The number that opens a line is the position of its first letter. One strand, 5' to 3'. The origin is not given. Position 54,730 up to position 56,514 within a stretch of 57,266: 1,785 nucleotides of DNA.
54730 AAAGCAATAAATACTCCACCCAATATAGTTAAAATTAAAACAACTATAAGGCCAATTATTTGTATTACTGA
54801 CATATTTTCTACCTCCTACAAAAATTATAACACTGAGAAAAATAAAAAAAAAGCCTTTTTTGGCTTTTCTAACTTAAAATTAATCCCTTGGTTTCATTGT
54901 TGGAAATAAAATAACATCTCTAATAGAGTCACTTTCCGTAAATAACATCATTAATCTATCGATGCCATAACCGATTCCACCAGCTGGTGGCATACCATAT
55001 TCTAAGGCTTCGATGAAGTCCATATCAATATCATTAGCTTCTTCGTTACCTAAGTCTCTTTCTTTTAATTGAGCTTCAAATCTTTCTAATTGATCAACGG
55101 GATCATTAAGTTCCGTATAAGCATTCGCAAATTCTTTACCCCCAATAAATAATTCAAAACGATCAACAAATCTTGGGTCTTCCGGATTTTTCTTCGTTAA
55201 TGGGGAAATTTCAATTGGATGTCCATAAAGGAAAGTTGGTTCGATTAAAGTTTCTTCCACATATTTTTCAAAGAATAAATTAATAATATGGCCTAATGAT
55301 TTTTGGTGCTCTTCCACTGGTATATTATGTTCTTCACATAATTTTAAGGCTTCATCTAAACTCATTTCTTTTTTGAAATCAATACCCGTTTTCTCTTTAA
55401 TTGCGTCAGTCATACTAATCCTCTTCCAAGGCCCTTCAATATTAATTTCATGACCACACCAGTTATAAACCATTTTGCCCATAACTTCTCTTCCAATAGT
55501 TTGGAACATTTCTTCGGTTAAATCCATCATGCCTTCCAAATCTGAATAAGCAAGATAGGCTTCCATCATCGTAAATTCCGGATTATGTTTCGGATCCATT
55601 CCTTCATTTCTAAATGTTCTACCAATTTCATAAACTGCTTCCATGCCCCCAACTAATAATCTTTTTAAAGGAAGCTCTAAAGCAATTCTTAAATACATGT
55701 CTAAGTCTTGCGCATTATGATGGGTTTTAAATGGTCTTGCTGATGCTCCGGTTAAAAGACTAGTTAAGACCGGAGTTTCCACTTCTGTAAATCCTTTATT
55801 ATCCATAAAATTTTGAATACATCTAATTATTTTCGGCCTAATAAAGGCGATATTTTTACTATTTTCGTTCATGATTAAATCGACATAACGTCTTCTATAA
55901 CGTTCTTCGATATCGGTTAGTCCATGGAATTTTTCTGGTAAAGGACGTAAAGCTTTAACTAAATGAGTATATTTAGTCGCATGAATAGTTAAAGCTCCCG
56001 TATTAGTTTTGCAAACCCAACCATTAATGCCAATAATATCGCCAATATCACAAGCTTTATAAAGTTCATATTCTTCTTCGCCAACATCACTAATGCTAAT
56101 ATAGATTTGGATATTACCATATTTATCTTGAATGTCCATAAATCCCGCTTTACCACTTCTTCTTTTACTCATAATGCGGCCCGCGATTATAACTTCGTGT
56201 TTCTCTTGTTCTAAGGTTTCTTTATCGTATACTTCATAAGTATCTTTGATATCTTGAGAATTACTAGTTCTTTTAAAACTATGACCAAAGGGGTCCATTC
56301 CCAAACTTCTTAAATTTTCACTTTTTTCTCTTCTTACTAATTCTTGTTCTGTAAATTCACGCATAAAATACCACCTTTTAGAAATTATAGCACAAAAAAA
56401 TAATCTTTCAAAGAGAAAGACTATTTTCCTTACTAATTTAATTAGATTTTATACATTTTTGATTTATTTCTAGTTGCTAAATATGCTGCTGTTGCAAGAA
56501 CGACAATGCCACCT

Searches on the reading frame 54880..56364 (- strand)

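Call 95: search_protein_families(library=pfam, proteins=[window:54880-56364:-], max_evalue=0.001)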
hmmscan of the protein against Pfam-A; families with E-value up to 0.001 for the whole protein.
window:54880-56364:- (494 aa): 3 families
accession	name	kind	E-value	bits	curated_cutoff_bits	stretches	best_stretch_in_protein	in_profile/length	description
PF00152.25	tRNA-synt_2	-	2.3e-89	300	25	1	152-490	2-307/308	tRNA synthetases class II (D, K and N)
PF01336.31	tRNA_anti-codon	-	4.9e-15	55.7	27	1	58-134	1-74/75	OB-fold nucleic acid binding domain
PF01409.25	tRNA-synt_2d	-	9.8e-05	22.4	19.8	0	246-290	107-153/246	tRNA synthetases class II core domain (F)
